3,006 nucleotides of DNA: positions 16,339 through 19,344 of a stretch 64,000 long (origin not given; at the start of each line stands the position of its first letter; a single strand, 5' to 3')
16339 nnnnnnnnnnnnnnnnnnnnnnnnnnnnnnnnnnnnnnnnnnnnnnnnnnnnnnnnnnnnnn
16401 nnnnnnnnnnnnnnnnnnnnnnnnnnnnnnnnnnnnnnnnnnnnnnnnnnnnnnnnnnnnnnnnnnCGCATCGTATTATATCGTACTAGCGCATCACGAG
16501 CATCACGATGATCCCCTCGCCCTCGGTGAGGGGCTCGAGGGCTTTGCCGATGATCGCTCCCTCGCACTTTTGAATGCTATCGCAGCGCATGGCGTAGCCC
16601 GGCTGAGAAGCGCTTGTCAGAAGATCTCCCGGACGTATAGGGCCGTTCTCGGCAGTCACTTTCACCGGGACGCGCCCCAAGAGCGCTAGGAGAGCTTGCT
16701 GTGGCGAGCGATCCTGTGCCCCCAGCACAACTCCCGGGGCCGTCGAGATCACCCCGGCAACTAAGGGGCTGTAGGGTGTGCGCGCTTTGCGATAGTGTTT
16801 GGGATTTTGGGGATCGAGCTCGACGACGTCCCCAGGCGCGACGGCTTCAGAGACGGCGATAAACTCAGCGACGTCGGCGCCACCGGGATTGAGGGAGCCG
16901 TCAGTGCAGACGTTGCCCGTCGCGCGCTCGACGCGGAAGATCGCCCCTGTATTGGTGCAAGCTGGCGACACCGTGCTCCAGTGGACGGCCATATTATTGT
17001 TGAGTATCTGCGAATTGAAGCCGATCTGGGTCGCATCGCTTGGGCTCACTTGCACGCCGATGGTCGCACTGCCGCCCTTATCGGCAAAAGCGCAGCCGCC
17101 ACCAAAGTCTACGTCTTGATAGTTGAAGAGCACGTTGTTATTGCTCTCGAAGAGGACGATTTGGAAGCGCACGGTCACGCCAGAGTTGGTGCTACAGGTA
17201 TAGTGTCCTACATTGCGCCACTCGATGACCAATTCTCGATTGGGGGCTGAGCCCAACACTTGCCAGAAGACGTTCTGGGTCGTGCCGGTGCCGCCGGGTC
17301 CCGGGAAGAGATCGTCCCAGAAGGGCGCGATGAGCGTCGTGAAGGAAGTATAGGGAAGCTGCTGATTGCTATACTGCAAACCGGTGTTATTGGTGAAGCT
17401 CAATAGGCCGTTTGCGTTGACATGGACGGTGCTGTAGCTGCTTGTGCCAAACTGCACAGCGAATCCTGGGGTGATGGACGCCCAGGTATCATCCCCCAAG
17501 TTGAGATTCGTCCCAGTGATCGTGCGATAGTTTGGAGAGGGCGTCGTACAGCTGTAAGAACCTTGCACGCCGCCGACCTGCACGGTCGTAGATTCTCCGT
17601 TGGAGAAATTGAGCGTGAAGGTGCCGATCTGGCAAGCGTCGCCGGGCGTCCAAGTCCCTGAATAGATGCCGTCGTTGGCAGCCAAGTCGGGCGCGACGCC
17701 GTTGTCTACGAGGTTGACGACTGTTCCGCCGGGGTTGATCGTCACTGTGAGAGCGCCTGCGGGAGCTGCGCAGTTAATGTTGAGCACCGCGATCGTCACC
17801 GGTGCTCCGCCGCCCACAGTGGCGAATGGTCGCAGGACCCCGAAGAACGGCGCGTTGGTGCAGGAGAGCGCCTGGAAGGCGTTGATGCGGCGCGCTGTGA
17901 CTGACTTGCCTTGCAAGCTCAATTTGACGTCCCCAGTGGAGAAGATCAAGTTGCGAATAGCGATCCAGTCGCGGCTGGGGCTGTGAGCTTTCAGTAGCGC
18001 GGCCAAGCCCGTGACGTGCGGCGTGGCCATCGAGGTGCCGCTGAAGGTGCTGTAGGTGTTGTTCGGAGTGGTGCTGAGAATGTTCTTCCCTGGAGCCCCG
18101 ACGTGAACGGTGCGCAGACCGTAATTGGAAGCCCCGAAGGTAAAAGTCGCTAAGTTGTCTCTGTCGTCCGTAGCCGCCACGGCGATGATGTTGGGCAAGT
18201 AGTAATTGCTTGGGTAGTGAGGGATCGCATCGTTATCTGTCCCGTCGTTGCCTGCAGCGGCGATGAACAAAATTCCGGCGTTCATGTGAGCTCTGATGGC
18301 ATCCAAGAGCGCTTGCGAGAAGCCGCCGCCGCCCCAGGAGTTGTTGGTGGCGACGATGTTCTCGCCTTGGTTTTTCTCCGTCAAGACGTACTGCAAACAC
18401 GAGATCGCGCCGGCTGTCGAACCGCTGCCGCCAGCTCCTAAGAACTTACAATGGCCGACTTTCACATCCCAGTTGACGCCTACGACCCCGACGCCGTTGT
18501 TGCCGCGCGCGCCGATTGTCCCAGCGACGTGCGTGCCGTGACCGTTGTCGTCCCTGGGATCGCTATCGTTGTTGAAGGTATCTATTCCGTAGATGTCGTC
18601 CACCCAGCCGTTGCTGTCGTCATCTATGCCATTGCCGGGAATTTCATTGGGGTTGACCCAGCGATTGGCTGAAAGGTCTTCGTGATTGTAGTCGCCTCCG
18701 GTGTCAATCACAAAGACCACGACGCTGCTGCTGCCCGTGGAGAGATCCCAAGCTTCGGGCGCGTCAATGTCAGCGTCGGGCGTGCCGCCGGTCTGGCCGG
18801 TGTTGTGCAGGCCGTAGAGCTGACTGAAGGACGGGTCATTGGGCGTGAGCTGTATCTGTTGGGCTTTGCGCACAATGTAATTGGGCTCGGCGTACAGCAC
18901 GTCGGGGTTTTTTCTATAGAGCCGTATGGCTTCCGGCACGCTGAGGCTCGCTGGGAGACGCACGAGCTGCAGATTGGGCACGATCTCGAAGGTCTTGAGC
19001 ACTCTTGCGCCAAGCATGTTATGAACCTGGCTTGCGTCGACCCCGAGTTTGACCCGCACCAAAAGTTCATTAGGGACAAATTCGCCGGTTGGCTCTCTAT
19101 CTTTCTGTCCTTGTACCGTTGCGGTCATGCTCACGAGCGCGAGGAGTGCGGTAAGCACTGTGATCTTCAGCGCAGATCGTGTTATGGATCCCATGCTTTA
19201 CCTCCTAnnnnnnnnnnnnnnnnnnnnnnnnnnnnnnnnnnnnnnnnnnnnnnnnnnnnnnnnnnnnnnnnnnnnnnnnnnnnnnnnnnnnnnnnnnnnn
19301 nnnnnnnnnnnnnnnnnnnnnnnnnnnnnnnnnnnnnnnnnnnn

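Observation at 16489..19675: Two adjacent secreted proteins (S8 subtilase and a beta-sandwich protein) share an unassigned ~150-aa C-terminal module, also conserved at DNA level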

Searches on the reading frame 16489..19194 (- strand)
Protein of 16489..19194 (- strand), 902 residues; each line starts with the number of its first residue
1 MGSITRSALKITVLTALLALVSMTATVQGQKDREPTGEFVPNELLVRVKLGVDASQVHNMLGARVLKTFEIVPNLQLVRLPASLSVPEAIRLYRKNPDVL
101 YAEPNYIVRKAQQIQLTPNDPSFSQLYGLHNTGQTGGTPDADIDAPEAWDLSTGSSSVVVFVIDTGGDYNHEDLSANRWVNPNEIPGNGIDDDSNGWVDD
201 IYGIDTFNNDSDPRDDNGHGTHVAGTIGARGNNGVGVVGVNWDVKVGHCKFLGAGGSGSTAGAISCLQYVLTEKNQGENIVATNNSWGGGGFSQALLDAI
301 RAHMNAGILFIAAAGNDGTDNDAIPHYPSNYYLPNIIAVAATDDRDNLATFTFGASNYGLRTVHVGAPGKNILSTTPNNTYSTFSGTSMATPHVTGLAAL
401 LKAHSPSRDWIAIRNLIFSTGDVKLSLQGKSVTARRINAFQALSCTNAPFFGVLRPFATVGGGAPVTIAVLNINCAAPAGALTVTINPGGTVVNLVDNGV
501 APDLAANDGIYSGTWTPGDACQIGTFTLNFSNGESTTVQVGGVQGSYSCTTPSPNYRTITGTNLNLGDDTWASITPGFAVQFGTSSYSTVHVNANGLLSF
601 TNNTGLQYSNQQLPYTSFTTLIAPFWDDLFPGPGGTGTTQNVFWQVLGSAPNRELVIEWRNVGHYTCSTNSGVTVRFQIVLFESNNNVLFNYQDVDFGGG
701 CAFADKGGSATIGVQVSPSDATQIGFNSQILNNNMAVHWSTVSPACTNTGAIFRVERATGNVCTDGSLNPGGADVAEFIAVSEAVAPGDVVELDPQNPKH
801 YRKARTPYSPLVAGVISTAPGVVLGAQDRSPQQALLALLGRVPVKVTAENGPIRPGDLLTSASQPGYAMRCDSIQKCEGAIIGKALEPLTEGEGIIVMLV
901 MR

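Call 4: search_protein_families(library=pfam, proteins=[window:16489-19194:-], max_evalue=1)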
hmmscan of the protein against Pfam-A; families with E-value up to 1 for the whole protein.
window:16489-19194:- (902 aa): 2 families
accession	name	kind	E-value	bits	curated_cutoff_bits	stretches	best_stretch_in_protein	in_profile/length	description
PF00082.27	Peptidase_S8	-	1.3e-48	166.2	21.8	1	156-421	2-273/288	Subtilase family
PF22148.1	Fervidolysin_NPro-like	-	2e-15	57.4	21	1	29-105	5-81/81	Fervidolysin N-terminal prodomain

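Call 21: find_encoding_contigs(protein=window:16489-19194:-, flank=10000, max_places=4)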
Protein window:16489-19194:- (902 aa): no gene with exactly this product is on record in the collection.

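Call 34: search_protein_families(library=ncbifam, proteins=[window:16489-19194:-], max_evalue=0.1)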
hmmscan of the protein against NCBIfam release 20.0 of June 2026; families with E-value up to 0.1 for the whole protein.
window:16489-19194:- (902 aa): 9 families
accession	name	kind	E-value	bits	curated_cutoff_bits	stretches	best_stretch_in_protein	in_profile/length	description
TIGR03921.1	T7SS_mycosin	equivalog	1.6e-28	99.8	278.75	1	145-446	3-288/353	type VII secretion-associated serine protease mycosin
NF033595.1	denti_PrtP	equivalog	2.5e-27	95.8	300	2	279-405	338-460/606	dentilisin complex serine proteinase subunit PrtP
TIGR03895.1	protease_PatA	subfamily_domain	4.9e-14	52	421.05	1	290-404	72-179/606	PatA/PatG family cyanobactin maturation protease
NF051851.1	AtpSerPepEprS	equivalog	3.9e-12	45.1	1700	2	295-404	212-320/988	autotransporter serine peptidase EprS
NF040809.1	germ_prot_CspBA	exception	5.1e-10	37.7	1250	2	349-402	419-473/1099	bifunctional germination protease/germinant receptor pseudoprotease CspBA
NF041940.1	choice_anch_X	domain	8e-08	31.9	25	1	493-517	1-25/37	choice-of-anchor X domain-containing protein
NF040553.1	SGO_0316_fam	subfamily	6.8e-06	24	1400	1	346-403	651-709/1486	SGO_0316/SGO_0317 family LPXTG-anchored serine peptidase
NF049966.1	QH_SP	equivalog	0.00022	20.7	165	1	257-409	70-199/219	subtilisin-like serine protease QhpE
NF040808.2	CspC_non_triad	exception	0.0019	16.7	675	1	335-401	429-497/556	bile acid germinant receptor pseudoprotease CspC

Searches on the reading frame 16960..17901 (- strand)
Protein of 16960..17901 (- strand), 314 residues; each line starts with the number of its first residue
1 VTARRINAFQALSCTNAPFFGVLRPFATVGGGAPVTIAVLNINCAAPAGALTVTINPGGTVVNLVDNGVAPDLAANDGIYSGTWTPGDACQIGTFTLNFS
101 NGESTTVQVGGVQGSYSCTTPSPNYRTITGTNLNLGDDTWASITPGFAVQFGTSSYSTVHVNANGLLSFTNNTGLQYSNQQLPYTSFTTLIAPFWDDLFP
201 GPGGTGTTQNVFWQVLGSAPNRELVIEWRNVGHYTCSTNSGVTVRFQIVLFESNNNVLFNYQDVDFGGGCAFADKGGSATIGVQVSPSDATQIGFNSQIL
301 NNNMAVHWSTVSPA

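Call 10: search_protein_families(library=pfam, proteins=[window:16960-17901:-], max_evalue=10)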
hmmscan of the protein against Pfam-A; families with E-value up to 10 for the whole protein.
window:16960-17901:- (314 aa): 2 families
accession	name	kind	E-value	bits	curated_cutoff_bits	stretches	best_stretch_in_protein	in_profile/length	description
PF06119.19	NIDO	-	9.7e-10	39.2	25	2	158-198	2-39/186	Nidogen-like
PF17803.7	Cadherin_4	-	4.5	8.3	25.1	1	34-102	2-67/71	Bacterial cadherin-like domain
